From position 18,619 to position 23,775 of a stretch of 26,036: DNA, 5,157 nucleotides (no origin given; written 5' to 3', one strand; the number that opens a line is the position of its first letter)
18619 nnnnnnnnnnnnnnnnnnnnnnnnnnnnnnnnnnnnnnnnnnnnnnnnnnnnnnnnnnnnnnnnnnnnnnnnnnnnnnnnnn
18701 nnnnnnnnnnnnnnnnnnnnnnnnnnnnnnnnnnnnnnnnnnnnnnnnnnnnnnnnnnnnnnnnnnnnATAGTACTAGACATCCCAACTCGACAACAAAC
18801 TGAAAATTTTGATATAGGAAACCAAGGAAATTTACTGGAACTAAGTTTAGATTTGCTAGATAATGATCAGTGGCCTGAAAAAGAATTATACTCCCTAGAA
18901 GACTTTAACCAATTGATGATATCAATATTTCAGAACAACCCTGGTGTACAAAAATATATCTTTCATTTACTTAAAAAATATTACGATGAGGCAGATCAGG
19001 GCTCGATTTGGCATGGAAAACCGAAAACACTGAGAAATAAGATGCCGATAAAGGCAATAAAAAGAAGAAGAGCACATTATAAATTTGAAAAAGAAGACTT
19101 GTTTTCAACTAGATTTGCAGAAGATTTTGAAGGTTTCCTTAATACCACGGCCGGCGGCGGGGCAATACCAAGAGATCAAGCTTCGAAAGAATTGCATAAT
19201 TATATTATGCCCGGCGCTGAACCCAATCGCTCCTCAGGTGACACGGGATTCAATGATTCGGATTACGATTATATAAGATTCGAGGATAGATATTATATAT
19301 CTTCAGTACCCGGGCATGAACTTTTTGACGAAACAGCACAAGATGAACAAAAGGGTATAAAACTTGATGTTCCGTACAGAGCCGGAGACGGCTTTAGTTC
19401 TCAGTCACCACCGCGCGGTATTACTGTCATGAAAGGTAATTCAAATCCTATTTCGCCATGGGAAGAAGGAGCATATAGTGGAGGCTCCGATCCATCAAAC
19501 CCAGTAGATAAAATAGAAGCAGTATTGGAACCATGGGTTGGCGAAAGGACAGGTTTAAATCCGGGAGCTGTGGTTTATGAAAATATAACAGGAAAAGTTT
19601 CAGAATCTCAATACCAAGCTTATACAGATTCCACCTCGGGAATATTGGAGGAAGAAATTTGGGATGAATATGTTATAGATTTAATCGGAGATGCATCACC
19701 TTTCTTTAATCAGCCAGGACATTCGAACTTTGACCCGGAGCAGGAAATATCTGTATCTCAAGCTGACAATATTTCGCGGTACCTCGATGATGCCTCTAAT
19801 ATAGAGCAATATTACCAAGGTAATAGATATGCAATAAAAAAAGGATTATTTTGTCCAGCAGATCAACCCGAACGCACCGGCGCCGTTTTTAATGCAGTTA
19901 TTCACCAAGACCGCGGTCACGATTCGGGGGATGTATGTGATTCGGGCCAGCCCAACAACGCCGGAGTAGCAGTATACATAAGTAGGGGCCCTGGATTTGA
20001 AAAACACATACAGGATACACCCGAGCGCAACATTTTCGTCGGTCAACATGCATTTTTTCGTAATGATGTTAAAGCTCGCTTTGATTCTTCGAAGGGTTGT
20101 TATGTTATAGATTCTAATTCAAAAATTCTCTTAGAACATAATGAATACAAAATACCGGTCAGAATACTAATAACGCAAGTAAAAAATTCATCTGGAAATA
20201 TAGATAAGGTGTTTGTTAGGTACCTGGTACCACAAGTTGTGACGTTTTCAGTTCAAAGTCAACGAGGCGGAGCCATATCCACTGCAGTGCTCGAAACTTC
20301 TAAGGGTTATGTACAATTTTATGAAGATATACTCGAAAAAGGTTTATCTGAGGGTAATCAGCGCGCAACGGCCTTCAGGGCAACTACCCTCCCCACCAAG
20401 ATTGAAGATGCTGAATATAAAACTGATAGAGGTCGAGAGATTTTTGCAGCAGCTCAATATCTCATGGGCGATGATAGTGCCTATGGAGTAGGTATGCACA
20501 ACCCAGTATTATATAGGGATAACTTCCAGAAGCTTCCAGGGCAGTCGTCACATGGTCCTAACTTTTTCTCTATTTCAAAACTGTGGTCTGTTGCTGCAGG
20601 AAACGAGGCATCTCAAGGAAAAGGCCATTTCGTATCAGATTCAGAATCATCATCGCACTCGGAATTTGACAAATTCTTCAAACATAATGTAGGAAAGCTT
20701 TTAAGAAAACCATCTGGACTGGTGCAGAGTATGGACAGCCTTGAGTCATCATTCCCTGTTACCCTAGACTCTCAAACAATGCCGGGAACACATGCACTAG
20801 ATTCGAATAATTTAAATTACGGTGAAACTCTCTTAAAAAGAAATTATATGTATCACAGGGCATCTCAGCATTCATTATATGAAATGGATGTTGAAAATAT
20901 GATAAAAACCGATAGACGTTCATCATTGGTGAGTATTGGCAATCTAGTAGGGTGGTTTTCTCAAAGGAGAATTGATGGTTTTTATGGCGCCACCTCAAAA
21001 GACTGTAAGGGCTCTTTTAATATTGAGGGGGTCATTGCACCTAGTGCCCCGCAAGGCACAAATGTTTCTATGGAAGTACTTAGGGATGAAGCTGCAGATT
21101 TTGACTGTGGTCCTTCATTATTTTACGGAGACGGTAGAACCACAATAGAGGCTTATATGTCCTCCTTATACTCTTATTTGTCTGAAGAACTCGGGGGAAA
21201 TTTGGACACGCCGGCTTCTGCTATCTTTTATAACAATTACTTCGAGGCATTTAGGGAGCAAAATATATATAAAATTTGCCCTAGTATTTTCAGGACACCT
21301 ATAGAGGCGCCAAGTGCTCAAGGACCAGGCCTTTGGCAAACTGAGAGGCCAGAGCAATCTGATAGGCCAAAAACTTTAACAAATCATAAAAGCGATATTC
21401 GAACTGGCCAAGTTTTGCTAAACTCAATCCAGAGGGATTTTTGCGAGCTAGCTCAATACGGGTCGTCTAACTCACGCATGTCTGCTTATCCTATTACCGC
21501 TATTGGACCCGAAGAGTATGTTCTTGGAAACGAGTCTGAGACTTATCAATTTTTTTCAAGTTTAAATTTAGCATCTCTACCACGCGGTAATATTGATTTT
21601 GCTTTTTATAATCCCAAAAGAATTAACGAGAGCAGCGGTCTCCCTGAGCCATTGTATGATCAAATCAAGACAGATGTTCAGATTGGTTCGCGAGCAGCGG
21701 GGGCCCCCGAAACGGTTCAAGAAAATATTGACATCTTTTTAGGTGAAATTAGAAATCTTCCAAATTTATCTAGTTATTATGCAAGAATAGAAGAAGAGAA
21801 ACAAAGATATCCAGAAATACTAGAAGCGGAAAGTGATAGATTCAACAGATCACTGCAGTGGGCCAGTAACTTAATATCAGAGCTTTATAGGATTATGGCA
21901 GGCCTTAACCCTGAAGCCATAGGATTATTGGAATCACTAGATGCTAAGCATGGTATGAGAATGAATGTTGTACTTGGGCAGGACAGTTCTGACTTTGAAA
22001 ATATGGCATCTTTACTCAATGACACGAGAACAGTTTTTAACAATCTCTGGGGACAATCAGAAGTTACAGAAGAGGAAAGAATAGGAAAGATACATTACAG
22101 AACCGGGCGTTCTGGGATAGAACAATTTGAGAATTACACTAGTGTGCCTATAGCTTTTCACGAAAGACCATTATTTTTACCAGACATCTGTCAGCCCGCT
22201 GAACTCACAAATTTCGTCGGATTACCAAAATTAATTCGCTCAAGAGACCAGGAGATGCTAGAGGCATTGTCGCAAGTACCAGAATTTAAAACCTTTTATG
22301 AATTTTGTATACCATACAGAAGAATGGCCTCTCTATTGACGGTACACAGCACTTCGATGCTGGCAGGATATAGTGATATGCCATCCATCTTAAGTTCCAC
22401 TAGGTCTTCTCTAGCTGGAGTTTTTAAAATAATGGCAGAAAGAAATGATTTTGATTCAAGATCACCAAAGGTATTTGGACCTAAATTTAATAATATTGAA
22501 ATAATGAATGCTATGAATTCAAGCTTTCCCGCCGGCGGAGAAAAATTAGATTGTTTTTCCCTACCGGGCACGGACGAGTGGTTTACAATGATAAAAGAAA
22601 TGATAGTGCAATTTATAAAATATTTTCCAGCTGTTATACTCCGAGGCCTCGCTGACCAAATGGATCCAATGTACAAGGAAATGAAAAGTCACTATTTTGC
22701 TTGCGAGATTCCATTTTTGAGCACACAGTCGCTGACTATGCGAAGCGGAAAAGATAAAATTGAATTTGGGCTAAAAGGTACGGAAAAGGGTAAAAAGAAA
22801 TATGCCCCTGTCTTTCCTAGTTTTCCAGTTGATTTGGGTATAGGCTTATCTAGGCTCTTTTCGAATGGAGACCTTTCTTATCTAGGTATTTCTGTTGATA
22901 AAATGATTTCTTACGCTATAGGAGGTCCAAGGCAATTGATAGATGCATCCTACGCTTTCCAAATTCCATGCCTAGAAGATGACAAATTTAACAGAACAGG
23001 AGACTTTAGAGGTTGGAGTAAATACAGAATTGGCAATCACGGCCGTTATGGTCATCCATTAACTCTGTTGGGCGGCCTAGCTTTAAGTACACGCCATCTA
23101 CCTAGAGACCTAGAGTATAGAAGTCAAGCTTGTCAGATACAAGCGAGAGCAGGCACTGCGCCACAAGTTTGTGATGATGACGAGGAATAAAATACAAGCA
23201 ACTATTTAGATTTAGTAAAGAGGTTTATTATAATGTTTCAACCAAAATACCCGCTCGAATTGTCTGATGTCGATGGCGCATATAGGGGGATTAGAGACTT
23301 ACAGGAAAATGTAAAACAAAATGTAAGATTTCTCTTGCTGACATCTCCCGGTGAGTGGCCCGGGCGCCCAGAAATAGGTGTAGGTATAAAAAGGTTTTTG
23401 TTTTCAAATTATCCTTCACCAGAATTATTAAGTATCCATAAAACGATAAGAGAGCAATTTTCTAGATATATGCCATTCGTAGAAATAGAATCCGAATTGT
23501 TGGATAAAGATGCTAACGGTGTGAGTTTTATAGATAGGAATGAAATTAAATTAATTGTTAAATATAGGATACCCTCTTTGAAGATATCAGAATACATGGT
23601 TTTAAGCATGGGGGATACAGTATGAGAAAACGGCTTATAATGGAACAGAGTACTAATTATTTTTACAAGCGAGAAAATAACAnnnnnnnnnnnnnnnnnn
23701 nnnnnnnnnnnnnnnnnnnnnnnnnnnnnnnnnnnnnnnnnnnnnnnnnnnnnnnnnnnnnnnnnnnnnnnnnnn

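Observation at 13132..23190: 3352-aa protein occupying the slot between spike and gp25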

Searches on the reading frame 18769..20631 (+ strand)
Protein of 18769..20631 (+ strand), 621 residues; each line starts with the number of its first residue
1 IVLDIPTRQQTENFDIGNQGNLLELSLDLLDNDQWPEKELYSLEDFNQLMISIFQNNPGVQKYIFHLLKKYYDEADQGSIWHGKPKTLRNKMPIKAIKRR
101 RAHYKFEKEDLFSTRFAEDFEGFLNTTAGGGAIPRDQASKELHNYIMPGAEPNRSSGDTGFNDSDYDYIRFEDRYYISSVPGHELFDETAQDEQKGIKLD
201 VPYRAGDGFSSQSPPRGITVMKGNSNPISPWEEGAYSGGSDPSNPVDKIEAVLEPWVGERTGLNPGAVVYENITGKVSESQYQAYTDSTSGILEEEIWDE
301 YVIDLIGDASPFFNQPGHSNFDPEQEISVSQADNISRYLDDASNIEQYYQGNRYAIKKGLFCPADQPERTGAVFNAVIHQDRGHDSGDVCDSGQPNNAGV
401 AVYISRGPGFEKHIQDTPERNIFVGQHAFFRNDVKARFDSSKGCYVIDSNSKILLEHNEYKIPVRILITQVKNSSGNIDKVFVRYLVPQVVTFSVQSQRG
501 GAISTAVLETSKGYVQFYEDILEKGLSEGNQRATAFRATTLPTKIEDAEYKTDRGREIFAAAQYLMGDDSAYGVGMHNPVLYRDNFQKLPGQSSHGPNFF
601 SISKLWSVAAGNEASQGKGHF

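Call 127: search_solved_structures(query=A12, max_evalue=10)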
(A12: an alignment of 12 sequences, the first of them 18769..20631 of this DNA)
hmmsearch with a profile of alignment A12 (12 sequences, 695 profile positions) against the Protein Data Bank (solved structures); distinct sequences matched with E-value up to 10: 0.

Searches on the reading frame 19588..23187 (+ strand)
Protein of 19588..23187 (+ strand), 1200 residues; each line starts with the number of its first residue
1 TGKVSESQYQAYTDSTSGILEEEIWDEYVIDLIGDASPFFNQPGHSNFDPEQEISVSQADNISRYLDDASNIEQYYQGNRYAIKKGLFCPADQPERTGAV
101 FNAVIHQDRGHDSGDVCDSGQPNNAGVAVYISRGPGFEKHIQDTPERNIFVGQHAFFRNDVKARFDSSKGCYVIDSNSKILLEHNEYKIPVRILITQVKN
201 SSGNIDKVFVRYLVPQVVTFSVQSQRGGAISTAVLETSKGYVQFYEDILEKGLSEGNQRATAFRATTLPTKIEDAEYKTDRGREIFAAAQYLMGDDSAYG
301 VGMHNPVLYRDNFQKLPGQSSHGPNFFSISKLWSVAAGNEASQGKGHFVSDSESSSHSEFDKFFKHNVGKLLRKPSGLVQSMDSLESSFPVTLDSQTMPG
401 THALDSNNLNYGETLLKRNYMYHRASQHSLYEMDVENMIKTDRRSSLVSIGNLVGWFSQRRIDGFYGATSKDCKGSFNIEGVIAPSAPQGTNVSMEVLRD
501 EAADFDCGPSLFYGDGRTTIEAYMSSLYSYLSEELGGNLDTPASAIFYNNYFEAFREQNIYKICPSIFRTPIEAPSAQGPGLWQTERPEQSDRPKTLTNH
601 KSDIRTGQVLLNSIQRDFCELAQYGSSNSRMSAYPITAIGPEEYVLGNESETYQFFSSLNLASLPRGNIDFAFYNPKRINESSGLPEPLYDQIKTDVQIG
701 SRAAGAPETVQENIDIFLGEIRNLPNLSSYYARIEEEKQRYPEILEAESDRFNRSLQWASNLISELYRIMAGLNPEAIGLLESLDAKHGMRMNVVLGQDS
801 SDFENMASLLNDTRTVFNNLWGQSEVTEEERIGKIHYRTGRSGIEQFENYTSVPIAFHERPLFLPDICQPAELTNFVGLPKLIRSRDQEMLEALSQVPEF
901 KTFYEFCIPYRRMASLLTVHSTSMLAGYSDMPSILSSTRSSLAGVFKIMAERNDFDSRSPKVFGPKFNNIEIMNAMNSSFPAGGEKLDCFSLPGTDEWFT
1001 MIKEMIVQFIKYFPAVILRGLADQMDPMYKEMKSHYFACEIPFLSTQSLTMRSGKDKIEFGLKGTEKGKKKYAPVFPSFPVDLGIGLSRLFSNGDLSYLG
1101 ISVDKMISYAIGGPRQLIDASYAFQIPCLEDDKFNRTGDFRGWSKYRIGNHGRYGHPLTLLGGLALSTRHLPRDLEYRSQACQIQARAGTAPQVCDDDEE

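Call 93: predict_structure(alignment_id=A10)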
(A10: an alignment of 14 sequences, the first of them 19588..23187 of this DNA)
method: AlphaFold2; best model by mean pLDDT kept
length: 1200 residues; sequences in the alignment: 14
mean_pLDDT: 49.2   pTM: 0.39
mean pLDDT of the five models: 49.2, 47.9, 46.8, 45.8, 44.5
residues with pLDDT >= 90: 3; 70-90: 151; 50-70: 274; < 50: 772
segments of 3 or more residues with pLDDT < 50: 1-4, 15-20, 43-45, 76-83, 85-87, 89-98, 106-126, 139-152, 196-198, 205-224, 302-324, 351-409, 411-415, 417-731, 734-786, 799-807, 820-830, 841-845, 864-882, 907-951, 953-966, 968-1010, 1090-1095, 1110-1113, 1116-1152, 1184-1200
pLDDT, mean of each block of 10 residues (from residue 1): 50 49 51 62 55 76 76 56 48 45 51 40 51 58 42 64 78 68 66 53 48 40 60 85 85 89 85 76 79 71 42 33 57 78 62 42 35 35 46 41 40 48 40 38 43 35 27 32 34 33 29 35 47 42 40 39 35 36 35 32 45 49 42 37 39 43 36 35 35 35 37 43 44 46 38 39 41 39 47 56 45 51 40 51 50 61 46 42 56 64 51 41 39 44 46 45 44 42 34 40 45 57 68 71 74 61 69 65 51 49 53 44 32 40 37 60 66 61 44 32
secondary structure, 60 per line:
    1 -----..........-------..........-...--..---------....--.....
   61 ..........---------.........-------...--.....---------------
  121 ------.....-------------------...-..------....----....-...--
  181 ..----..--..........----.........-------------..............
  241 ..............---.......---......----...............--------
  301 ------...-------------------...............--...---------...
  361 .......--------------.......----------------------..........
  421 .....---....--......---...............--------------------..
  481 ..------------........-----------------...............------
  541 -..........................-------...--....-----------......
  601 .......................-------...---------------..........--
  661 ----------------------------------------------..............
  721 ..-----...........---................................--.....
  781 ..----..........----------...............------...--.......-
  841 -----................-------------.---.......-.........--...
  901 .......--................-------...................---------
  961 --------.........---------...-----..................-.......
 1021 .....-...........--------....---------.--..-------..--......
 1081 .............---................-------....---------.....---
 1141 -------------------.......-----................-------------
elements in order (helices of 4 or more, strands of 3 or more residues): H6-15 E23-32 H50-53 H56-70 H80-88 E101-105 E127-131 E163-166 E171-174 E191-200 E205-213 H227-254 H258-264 H268-273 H278-292 H329-343 H358-367 H382-388 H411-425 H429-432 H435-440 H444-458 H479-482 H495-502 H520-534 H542-567 H580-583 H595-623 H649-658 H707-722 H728-738 H742-773 H776-781 E787-796 H807-821 E833-839 E846-861 H879-885 H887-895 H898-907 H910-925 H933-951 H969-977 H995-1012 H1014-1025 H1027-1037 H1075-1093 H1097-1112 H1120-1123 H1133-1137 H1160-1166 H1172-1187

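Call 117: fold_search(model_id=the predicted structure, library=pdb)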
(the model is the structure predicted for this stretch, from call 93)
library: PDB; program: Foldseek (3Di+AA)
matches with E <= 10: 43; with E <= 0.001: 0
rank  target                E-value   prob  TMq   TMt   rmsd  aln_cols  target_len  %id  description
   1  3mpr_C                2.4e+00  0.02  0.03  0.10  23.4       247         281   10  Crystal Structure of endonuclease/exonuclease/phosphatase family protein from Bacteroides thetaiotaomicron, Northeast  (released 2010-05-26)
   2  3mpr_A                2.4e+00  0.02  0.03  0.10  23.4       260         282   10  Crystal Structure of endonuclease/exonuclease/phosphatase family protein from Bacteroides thetaiotaomicron, Northeast  (released 2010-05-26)
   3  9hj8_A                2.5e+00  0.01  0.05  0.10  32.8       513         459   10  TRPML1 in complex with compound 5 (released 2025-06-04)
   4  9ekv_A                2.5e+00  0.01  0.05  0.09  31.7       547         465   10  ML-SA5 bound TRPML1 in an open state (released 2025-06-18)
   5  3ueb_B                2.9e+00  0.06  0.04  0.19  11.2       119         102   13  Crystal structure of TON_0450 from Thermococcus onnurineus NA1 (released 2012-10-10)
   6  8tar_N                3.3e+00  0.01  0.05  0.07  36.7       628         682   12  APC/C-CDH1-UBE2C-Ubiquitin-CyclinB-NTD (released 2023-09-27)
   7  3ueb_C                3.5e+00  0.08  0.04  0.21  12.1       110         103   11  Crystal structure of TON_0450 from Thermococcus onnurineus NA1 (released 2012-10-10)
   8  8isi_A                3.5e+00  0.08  0.04  0.05  16.5       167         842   11  Photochromobilin-free form of Arabidopsis thaliana phytochrome A - apo-AtphyA (released 2023-08-09)
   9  6s62_B                3.9e+00  0.03  0.04  0.06  10.9       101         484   10  Crystal structure of 2-methylcitrate dehydratase (PrpD) from Pseudomonas aeruginosa in apo form. (released 2020-10-14)
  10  8okd_A                4.1e+00  0.06  0.03  0.09  12.2        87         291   13  Human pseudouridine synthase 3 and tRNA-Gln (released 2024-07-10)
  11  6pwo_A                4.5e+00  0.06  0.04  0.12  11.0       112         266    9  MscS DDM (released 2020-01-08)
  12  3ueb_F                4.7e+00  0.08  0.04  0.23  11.3       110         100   13  Crystal structure of TON_0450 from Thermococcus onnurineus NA1 (released 2012-10-10)
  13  1exi_A                4.7e+00  0.05  0.05  0.14  26.0       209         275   15  CRYSTAL STRUCTURE OF TRANSCRIPTION ACTIVATOR BMRR, FROM B. SUBTILIS, BOUND TO 21 BASE PAIR BMR OPERATOR AND TPSB (released 2001-01-24)
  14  5bun_C                4.7e+00  0.02  0.03  0.07  20.6       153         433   10  Crystal structure of an antigenic outer membrane protein ST50 from Salmonella Typhi (released 2015-12-23)
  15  9ya0_GC               4.7e+00  0.02  0.03  0.05  18.4       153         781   14  Cryo-EM structure of pre-conoid ring 2 (PCR P2 ring)from Toxoplasma gondii (released 2025-11-19)
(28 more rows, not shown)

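Call 125: search_solved_structures(query=A10, max_evalue=10)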
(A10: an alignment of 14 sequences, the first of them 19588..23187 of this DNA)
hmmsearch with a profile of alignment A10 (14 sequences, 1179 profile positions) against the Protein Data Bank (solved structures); distinct sequences matched with E-value up to 10: 0.

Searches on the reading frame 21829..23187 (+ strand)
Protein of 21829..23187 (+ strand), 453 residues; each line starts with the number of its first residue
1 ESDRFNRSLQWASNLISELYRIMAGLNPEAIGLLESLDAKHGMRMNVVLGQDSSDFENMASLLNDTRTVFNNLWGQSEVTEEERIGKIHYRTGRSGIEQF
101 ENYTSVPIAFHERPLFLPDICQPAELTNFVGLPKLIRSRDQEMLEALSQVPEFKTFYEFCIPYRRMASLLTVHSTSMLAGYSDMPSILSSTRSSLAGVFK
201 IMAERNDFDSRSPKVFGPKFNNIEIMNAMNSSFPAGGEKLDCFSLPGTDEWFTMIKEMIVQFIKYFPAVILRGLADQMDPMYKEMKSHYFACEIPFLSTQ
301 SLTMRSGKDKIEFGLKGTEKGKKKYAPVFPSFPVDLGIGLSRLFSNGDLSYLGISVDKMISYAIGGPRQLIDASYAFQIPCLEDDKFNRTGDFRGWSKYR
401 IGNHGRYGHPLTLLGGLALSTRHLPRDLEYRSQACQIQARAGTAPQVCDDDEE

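Call 39: search_solved_structures(query=A6, max_evalue=10)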
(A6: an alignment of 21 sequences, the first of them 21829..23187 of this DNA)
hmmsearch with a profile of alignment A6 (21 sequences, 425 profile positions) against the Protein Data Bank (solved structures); distinct sequences matched with E-value up to 10: 1.
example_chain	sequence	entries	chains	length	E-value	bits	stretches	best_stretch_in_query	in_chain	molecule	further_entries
1vph_A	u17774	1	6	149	0.24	13.3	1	12-81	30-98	hypothetical protein SSO2532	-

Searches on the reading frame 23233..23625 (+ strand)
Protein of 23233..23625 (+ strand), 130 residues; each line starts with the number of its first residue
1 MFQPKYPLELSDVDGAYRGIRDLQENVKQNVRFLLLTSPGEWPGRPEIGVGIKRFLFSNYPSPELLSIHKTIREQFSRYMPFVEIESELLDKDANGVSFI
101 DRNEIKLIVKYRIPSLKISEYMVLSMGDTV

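Call 5: search_protein_families(library=phrogs, proteins=[window:23233-23625:+], max_evalue=0.01)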
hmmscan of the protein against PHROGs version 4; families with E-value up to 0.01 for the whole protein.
window:23233-23625:+ (130 aa): 2 families
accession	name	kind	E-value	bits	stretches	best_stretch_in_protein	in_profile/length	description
phrog_261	-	tail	5e-12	47.2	1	24-118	44-132/312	baseplate wedge subunit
phrog_43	-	tail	2e-05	25.3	1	24-93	19-88/126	baseplate wedge subunit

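Call 7: search_protein_families(library=pfam, proteins=[window:23233-23625:+], max_evalue=0.01)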
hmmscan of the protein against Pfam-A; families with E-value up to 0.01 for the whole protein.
window:23233-23625:+ (130 aa): 1 family
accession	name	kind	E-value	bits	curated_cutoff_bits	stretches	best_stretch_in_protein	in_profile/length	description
PF04965.19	GPW_gp25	-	5.1e-06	26.6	27.2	1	22-112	2-90/96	Baseplate wedge protein gp25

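Call 124: search_protein_families(library=ncbifam, proteins=[window:23233-23625:+], max_evalue=0.1)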
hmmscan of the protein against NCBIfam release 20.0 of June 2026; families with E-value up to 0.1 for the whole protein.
window:23233-23625:+ (130 aa): 0 families
